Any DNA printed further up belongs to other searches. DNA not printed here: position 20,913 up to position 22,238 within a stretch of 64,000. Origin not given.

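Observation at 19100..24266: RNA end-healing and sealing cassette (Pnk kinase fused to C-terminal HD; RNA ligase with tRNA-binding OB domain) flanked by ClpP-like and subtilisin-like proteases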

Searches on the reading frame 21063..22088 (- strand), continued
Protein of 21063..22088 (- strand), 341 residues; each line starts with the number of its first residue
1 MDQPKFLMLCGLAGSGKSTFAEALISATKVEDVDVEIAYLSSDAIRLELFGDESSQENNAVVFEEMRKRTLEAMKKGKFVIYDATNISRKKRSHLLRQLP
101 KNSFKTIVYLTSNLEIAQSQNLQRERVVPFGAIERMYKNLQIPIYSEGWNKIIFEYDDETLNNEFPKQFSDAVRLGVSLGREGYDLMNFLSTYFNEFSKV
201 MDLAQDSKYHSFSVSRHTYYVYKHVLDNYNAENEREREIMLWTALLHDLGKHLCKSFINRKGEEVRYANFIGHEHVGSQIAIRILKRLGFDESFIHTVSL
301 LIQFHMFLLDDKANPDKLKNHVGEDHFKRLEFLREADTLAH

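Call 92: search_dna_similar(query=window:21063-22088:-, collection=plasmids, mode=protein, max_rows=40, max_evalue=0.001)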
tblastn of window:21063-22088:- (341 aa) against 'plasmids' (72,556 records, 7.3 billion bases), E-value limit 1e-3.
Records with a match: 91; places in all: 92; records where one place covers at least 80% of the query: 9.
Best place of each record, by identity: 60-80% 2; <60% 89.
By first word of the organism name: Streptomyces 24; Deinococcus 18; Synechocystis 8; Bacillus 6; Clostridium 6; Vagococcus 3; Picosynechococcus 3; Proteus 2; Cyanobacterium 1; Stanieria 1; and 19 more.
By predicted mobility (MOB-suite, as given by PLSDB): non-mobilizable 57; mobilizable 32; conjugative 2.
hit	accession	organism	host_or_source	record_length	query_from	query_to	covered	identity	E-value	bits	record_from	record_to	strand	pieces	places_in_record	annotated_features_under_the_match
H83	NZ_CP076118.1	Bacillus amyloliquefaciens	Apostichopus japonicus,cell culture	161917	2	341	100%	63.3%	6e-143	453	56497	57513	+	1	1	AAA family ATPase | GIY-YIG nuclease family protein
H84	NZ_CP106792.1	Bacillus subtilis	chicken,pure culture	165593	2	341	100%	63.3%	6e-143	453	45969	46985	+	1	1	AAA family ATPase | GIY-YIG nuclease family protein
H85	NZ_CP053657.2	Bacillus cereus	culture,soil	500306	2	340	99%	32.1%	1e-42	164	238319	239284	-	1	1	ATP-binding protein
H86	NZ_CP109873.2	Bacillus cereus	pepper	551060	2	340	99%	32.1%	1e-42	164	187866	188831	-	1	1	AAA family ATPase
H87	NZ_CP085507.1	Bacillus cereus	soil sample,soil from tomato plant roots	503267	2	340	99%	31.5%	1e-41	162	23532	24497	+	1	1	AAA family ATPase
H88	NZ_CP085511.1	Bacillus cereus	soil sample,soil from tomato plant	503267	2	340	99%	31.5%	1e-41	162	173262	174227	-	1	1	AAA family ATPase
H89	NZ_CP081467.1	Vagococcus fluvialis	Halichondria panicea,isolate,marine ...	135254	5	340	99%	25.8%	1e-8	64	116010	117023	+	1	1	AAA family ATPase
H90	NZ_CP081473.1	Vagococcus fluvialis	Hymeniacidon perlevis,isolate,marine ...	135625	5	340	99%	25.8%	1e-8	64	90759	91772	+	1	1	AAA family ATPase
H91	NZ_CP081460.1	Vagococcus fluvialis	Hymeniacidon perlevis,isolate,marine ...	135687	5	340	99%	25.8%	1e-8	64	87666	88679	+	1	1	AAA family ATPase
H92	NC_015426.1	Clostridium botulinum BKT015925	-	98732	154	341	55%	30.4%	4e-7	59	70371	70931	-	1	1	HD domain-containing protein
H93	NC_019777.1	Cyanobacterium aponinum PCC 10605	-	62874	6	153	43%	38.2%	1e-15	85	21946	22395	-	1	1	WYL domain-containing protein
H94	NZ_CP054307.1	Synechocystis sp. PCC 7338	cell culture,Tidal pool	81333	6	170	48%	33.9%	5e-11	72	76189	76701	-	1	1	ATP-binding protein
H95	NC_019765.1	Stanieria cyanosphaera PCC 7437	-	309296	1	163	48%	32.8%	3e-10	69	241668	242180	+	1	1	WYL domain-containing protein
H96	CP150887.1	Aphanizomenonaceae cyanobacterium TIOX110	-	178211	9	152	42%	37.0%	4e-9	66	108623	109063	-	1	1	WYL domain-containing protein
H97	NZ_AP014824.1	Geminocystis sp. NIES-3709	-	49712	8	148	41%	36.6%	8e-12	74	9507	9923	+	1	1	AAA family ATPase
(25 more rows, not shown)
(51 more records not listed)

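Call 94: search_solved_structures(query=A1, max_evalue=0.001, show_alignments=0)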
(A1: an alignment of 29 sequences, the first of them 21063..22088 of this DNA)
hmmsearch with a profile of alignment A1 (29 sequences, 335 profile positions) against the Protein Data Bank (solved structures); distinct sequences matched with E-value up to 0.001: 15.
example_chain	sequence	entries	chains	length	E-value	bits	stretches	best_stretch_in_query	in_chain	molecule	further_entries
3a4l_A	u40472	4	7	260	4.1e-17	65.5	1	4-162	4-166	L-seryl-tRNA(Sec) kinase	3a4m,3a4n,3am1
3adb_A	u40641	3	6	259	4.2e-17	65.5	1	4-162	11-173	L-seryl-tRNA(Sec) kinase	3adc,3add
4gp7_A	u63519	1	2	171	7.2e-16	61.5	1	5-151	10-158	Metallophosphoesterase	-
4jst_A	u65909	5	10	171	8.8e-16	61.2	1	5-151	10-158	Metallophosphoesterase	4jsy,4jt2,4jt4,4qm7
4gp6_A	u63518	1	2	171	2.6e-15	59.6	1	5-151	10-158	Metallophosphoesterase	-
4mde_A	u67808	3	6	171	9.5e-15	57.8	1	5-151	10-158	Metallophosphoesterase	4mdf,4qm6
1ly1_A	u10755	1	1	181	1.5e-10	43.9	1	5-140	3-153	polynucleotide kinase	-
4xrp_A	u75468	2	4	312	2.2e-10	43.4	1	4-135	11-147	Pnkp1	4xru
1ltq_A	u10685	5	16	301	5.6e-10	42.1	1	5-140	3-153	POLYNUCLEOTIDE KINASE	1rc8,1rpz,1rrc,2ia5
3wfp_A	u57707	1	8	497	2.2e-07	33.6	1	216-314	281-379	Poly A polymerase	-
3wfo_A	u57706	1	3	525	2.2e-07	33.5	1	216-314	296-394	Poly A polymerase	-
3wfr_E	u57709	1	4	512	2.3e-07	33.5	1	216-314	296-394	Poly A polymerase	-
3wfq_E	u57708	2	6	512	2.3e-07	33.5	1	216-314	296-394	Poly A polymerase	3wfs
9d8a_A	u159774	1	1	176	0.00014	24.4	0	4-39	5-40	Rhizopus azygosporus Kinase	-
9drz_A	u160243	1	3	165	0.00064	22.2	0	4-39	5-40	p-loop containing nucleoside triphosphatehydrolase protein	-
